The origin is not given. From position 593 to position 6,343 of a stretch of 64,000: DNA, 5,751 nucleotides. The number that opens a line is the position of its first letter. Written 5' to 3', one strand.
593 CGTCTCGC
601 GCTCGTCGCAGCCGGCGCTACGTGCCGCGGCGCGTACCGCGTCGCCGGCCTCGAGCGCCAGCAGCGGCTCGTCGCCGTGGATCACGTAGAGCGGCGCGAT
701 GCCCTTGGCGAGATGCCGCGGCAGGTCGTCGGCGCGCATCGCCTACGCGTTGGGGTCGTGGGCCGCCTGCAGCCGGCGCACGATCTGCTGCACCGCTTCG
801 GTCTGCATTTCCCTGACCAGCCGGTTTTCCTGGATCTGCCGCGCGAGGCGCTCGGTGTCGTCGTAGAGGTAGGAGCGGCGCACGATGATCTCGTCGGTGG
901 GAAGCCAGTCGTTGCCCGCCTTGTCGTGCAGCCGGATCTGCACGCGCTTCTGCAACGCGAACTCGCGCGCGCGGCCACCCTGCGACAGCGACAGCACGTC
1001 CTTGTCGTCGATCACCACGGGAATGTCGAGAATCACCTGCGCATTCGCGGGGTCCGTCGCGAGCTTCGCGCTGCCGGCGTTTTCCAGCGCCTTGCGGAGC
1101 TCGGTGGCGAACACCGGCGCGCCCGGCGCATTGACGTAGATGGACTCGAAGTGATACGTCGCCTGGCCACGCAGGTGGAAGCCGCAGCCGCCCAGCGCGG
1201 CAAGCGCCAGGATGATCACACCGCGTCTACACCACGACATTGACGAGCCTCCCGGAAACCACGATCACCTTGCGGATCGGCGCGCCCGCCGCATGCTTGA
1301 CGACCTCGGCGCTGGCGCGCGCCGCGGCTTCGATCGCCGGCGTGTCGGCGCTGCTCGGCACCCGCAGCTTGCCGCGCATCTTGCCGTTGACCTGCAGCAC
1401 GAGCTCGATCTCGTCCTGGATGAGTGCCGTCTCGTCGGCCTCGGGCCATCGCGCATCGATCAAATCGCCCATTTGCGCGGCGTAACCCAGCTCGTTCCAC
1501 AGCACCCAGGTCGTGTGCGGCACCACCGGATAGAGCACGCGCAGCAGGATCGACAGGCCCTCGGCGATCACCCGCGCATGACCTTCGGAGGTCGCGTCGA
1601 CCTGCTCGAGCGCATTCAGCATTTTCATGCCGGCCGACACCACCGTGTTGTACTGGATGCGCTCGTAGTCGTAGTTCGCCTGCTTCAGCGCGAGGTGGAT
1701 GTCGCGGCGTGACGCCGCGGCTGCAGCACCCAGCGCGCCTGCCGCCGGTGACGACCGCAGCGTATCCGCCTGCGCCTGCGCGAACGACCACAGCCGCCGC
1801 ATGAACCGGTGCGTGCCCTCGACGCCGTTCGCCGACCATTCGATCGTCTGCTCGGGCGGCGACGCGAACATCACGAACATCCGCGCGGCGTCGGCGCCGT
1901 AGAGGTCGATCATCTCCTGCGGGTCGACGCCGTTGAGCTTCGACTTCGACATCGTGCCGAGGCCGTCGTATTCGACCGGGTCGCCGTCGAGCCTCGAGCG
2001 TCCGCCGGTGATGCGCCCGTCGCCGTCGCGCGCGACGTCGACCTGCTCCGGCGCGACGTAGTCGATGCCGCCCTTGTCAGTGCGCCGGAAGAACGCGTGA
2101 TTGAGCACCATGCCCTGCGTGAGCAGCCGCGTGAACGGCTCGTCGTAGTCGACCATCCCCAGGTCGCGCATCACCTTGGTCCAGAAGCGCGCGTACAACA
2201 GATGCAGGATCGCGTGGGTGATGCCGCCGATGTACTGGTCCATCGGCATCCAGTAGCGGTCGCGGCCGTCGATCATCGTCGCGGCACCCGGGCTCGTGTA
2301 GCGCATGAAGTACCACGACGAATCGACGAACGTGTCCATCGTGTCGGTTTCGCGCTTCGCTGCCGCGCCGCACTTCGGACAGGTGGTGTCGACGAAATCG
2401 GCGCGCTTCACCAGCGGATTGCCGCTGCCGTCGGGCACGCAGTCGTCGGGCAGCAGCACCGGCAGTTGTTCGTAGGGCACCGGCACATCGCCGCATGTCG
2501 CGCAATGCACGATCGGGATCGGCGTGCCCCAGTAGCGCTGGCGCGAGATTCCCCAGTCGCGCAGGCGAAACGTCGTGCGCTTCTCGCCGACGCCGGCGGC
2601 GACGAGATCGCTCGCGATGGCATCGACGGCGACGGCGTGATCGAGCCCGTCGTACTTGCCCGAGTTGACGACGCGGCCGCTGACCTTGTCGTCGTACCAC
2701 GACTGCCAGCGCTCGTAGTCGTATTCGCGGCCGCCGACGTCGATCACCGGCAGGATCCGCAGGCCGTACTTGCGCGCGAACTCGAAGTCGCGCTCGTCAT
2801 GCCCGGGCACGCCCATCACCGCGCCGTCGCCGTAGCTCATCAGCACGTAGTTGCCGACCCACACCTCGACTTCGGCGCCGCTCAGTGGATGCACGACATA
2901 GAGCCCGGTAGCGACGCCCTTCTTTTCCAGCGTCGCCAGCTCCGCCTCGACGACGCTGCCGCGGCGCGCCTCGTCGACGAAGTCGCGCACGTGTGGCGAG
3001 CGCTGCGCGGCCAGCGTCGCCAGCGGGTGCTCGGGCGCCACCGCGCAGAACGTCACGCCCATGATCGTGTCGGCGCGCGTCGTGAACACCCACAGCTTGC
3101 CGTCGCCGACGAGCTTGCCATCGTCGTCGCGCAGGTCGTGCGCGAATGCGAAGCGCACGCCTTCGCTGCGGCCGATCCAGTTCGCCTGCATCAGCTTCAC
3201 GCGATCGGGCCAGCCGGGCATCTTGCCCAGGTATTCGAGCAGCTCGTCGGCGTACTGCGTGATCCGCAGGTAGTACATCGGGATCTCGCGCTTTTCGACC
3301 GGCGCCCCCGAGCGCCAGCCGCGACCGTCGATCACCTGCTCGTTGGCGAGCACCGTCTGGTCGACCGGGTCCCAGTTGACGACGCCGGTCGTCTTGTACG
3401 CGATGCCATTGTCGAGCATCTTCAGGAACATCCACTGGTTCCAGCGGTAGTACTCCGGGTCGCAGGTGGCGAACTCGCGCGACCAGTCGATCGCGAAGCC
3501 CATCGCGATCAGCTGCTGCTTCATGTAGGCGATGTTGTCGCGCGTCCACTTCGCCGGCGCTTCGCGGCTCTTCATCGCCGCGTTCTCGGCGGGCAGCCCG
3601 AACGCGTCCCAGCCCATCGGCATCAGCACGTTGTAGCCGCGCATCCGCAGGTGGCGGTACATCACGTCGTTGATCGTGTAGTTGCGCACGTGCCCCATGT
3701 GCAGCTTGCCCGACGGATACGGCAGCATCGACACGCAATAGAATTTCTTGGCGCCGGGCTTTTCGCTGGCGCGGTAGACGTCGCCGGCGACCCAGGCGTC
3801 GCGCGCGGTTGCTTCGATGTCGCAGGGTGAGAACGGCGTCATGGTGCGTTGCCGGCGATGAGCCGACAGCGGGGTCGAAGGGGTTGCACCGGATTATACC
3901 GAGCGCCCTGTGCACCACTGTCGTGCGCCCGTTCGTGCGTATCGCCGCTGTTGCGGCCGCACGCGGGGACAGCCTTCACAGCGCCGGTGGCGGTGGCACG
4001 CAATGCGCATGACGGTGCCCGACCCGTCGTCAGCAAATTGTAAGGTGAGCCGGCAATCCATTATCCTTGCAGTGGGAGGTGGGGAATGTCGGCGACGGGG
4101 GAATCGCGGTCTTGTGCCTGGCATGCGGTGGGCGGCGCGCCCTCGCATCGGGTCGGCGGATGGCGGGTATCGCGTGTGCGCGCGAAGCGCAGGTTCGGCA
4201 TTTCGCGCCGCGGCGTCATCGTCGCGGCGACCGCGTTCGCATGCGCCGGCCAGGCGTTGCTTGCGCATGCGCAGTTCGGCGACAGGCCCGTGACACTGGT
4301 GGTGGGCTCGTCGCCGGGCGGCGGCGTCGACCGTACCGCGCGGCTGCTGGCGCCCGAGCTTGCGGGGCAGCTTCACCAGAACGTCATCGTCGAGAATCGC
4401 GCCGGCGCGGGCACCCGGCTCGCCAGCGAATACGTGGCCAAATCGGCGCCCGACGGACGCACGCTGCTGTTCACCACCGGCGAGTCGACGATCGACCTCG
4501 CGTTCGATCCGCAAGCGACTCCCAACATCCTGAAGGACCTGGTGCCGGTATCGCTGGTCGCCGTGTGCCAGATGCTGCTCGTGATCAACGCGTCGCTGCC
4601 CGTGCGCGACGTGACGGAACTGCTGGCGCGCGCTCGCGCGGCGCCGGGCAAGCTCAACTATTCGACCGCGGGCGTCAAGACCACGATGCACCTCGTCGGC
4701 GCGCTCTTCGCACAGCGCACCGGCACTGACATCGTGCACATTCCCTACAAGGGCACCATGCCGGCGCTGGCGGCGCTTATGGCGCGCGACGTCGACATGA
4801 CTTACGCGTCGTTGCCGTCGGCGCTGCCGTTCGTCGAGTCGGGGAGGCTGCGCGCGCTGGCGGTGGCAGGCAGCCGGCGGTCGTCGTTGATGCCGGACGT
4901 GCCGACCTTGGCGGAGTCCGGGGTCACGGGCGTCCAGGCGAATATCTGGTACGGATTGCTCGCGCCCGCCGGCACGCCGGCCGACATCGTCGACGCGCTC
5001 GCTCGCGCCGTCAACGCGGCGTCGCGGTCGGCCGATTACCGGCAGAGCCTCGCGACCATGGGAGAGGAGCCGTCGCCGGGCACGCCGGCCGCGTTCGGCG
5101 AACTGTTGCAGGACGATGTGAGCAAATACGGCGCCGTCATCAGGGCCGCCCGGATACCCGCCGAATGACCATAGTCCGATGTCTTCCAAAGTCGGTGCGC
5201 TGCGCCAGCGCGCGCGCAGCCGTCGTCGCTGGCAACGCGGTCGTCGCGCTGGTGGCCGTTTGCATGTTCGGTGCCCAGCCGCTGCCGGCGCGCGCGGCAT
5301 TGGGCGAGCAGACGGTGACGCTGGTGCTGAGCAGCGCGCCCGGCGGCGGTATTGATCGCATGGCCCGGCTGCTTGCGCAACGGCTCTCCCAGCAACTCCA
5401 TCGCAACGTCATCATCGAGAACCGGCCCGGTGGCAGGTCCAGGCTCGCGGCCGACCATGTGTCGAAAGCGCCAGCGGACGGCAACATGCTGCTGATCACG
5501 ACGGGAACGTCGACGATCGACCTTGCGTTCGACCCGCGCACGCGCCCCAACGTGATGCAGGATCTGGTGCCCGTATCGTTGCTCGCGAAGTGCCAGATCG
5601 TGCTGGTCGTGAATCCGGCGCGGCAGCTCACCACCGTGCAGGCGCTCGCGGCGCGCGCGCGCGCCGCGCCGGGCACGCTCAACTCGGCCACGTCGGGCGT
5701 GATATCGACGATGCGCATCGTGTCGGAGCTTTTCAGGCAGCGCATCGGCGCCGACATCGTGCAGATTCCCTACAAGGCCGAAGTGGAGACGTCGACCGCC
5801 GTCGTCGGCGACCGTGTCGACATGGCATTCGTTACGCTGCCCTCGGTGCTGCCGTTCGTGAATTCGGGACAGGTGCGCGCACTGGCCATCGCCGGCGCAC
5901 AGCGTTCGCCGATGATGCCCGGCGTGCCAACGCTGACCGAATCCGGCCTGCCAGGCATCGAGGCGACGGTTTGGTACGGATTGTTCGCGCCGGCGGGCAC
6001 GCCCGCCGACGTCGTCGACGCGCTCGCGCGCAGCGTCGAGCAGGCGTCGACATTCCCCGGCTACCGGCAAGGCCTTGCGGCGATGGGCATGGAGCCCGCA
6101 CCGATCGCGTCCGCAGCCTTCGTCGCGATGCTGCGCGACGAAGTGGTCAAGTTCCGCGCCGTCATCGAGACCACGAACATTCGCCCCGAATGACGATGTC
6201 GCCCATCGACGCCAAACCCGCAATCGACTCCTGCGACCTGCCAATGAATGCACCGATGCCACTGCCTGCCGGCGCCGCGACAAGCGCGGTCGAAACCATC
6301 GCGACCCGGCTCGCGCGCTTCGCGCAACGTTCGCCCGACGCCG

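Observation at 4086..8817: Two Bug-family periplasmic binders translationally coupled to an orphan A-T-TE NRPS-like enzyme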

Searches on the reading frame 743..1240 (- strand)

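Call 6: search_protein_families(library=pfam, proteins=[window:743-1240:-], max_evalue=0.01)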
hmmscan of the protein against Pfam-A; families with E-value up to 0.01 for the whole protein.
window:743-1240:- (165 aa): 1 family
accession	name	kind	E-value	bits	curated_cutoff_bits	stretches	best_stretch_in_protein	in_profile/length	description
PF04390.17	LptE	-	3.4e-16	60.4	23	1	31-157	1-118/118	Lipopolysaccharide-assembly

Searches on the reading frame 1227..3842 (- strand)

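Call 6: search_protein_families(library=pfam, proteins=[window:1227-3842:-], max_evalue=0.01)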
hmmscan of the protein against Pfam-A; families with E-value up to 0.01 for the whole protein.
window:1227-3842:- (871 aa): 6 families
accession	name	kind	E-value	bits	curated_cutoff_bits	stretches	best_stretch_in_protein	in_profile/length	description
PF13603.12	tRNA-synt_1_2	-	3.5e-62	209.6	25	1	221-413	2-184/185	Leucyl-tRNA synthetase, editing domain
PF00133.28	tRNA-synt_1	-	1.3e-44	153.1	22.7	3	15-223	4-225/414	tRNA synthetases class I (I, L, M and V)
PF09334.17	tRNA-synt_1g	-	6e-25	88.2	20.1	1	37-170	4-135/391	tRNA synthetases class I (M)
PF08264.19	Anticodon_1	-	3.1e-16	60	25.1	1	715-835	8-145/148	Anticodon-binding domain of tRNA ligase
PF01921.24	tRNA-synt_1f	-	0.0024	17.3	27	0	35-79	24-68/360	tRNA synthetases class I (K)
PF01406.26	tRNA-synt_1e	-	0.0025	17.7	27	1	45-73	21-49/301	tRNA synthetases class I (C) catalytic domain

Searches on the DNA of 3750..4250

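Call 64: search_rna_families(source=window, start=3750, end=4250, threshold=evalue, max_evalue=1)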
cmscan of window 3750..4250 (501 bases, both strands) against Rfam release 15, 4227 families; matches with E-value up to 1: 1.
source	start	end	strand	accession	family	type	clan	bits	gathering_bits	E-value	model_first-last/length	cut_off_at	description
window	4176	4226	-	RF01274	sR45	Gene; snRNA; snoRNA; CD-box;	-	18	40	0.17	1-55/55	no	Small nucleolar RNA sR45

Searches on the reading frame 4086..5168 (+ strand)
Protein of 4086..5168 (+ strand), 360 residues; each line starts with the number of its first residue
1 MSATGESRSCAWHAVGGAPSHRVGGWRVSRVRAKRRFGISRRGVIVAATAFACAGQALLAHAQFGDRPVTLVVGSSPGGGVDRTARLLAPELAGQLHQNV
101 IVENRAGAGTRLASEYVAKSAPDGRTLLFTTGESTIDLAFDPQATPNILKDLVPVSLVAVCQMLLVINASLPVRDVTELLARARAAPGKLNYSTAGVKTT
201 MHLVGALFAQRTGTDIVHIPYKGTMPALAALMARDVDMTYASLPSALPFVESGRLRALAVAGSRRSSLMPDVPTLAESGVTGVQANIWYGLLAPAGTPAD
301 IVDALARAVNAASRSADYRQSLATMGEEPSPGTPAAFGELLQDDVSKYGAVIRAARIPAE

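Call 6: search_protein_families(library=pfam, proteins=[window:4086-5168:+], max_evalue=0.01)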
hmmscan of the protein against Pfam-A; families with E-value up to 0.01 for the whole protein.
window:4086-5168:+ (360 aa): 1 family
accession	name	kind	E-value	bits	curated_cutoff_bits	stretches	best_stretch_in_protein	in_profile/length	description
PF03401.19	TctC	-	9.2e-70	235.7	27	1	85-354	2-271/274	Tripartite tricarboxylate transporter family receptor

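Call 12: search_protein_families(library=ncbifam, proteins=[window:4086-5168:+], max_evalue=0.001)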
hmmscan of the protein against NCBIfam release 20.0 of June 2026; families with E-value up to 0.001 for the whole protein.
window:4086-5168:+ (360 aa): 0 families

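Call 36: find_related_loci(query=A2, collection=metagenome_contigs, flank=6000)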
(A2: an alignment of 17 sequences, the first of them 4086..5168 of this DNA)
Query A2 (360 aa) in metagenome_contigs; peptide patterns used: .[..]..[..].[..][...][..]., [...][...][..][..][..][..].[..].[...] (x = any residue, [..] = any of these).
600 stretches matched a pattern (row limit reached: there are more); 592 encode a relative of the query (tblastn E <= 1e-3); the best 80 are kept; 80 distinct loci.
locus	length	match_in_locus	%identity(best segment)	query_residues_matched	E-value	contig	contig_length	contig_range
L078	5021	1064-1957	55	63-360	3e-104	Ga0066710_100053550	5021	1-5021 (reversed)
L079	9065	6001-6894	51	57-353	2e-86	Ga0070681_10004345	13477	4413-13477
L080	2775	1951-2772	53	51-322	6e-88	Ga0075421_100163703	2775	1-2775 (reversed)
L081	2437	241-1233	46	33-360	9e-87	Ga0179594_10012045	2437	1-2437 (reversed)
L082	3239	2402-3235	47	64-342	2e-78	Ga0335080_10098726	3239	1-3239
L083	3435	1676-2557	39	62-355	2e-77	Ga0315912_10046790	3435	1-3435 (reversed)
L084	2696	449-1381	44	44-360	3e-77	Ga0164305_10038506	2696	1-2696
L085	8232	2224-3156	44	44-360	6e-76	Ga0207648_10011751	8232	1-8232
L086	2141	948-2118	43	60-360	5e-78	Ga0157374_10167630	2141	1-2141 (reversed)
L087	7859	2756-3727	42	32-360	8e-75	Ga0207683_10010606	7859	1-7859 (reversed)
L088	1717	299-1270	41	33-357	2e-76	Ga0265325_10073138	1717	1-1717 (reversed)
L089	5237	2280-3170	42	64-360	2e-72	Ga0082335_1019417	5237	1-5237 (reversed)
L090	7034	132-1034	41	61-360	2e-72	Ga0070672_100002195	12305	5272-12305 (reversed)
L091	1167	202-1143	40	47-360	1e-77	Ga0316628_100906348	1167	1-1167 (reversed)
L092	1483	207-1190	37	30-355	7e-76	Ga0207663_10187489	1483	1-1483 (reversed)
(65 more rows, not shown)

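Call 56: search_solved_structures(query=window:4086-5168:+, max_evalue=0.00001, show_alignments=2)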
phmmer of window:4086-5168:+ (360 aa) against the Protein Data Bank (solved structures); distinct sequences matched with E-value up to 0.00001: 11.
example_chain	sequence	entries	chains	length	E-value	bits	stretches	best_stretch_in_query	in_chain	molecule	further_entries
8hka_A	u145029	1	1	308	3e-59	204.2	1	69-357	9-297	Periplasmic terephthalate binding protein (TBP)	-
8hk9_D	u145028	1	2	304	4.3e-59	203.7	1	71-357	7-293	Periplasmic terephthalate binding protein (TBP)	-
8hkb_A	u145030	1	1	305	3.2e-58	200.8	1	71-357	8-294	Periplasmic terephthalate binding protein (TBP)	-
2dvz_A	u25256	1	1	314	4.5e-55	190.5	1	66-344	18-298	Putative exported protein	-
2qpq_A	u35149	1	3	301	3.1e-50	174.6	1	62-353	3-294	protein Bug27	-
7ndr_A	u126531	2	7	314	2.2e-49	171.8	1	66-357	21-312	Tripartite tricarboxylate transporter substrate binding protein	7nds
2f5x_A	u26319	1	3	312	6.2e-45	157.1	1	62-349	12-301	BugD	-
5oei_A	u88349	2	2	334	1.5e-44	155.9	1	65-357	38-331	Uncharacterized protein family UPF0065:Tat pathway signal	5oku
6hke_A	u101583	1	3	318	3.6e-44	154.6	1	62-354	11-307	Possible TctC subunit of the Tripartite Tricarboxylate Transport(TTT) Family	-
25hk_A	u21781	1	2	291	3.2e-27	99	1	62-327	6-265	Tripartite tricarboxylate transporter substrate binding protein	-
4x9t_A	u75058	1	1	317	2.9e-26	95.8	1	61-351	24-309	Uncharacterized protein UPF0065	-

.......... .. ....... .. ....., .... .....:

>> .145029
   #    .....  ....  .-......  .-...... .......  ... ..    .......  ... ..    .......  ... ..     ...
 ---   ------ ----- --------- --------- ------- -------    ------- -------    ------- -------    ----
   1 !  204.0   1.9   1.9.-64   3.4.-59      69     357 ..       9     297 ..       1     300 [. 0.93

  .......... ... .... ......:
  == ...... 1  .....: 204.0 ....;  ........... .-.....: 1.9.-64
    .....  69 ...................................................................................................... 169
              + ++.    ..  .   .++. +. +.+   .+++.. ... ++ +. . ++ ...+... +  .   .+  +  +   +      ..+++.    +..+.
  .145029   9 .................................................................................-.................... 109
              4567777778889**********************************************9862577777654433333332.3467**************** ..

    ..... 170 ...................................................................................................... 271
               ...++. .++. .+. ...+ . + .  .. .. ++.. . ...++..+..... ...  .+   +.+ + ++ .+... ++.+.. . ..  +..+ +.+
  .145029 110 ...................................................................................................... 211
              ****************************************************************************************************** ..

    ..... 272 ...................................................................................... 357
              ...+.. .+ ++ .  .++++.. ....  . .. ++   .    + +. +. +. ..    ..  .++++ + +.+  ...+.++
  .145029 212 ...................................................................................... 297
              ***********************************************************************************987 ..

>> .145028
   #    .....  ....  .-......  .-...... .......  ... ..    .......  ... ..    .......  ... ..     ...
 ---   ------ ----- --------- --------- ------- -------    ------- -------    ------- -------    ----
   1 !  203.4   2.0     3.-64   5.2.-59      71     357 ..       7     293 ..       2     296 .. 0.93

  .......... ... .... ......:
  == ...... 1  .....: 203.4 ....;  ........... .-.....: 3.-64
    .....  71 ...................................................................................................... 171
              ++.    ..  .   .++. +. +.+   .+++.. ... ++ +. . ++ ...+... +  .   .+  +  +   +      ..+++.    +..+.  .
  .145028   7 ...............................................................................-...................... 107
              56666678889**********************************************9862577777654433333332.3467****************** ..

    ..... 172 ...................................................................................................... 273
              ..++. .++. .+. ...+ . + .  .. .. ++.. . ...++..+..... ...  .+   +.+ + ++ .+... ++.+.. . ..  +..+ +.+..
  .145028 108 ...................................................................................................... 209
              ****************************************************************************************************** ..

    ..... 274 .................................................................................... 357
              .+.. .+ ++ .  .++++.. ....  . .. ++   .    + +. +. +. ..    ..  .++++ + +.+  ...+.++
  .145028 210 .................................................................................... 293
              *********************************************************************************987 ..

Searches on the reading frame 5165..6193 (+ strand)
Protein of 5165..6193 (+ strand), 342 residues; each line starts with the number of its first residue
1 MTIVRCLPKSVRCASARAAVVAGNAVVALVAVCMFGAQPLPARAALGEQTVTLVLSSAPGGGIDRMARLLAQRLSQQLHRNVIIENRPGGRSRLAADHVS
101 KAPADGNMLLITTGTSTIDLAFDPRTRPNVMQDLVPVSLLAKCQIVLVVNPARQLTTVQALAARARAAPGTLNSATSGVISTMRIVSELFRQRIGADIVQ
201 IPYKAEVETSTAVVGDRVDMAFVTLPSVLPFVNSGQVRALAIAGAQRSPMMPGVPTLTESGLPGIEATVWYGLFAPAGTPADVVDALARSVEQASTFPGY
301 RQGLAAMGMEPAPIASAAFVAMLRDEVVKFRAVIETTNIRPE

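Call 6: search_protein_families(library=pfam, proteins=[window:5165-6193:+], max_evalue=0.01)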
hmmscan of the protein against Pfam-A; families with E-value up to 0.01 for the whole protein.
window:5165-6193:+ (342 aa): 1 family
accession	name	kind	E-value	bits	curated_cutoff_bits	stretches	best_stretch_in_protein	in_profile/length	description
PF03401.19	TctC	-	5e-56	190.7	27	1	67-338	2-273/274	Tripartite tricarboxylate transporter family receptor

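Call 12: search_protein_families(library=ncbifam, proteins=[window:5165-6193:+], max_evalue=0.001)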
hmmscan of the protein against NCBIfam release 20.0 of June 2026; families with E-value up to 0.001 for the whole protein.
window:5165-6193:+ (342 aa): 0 families
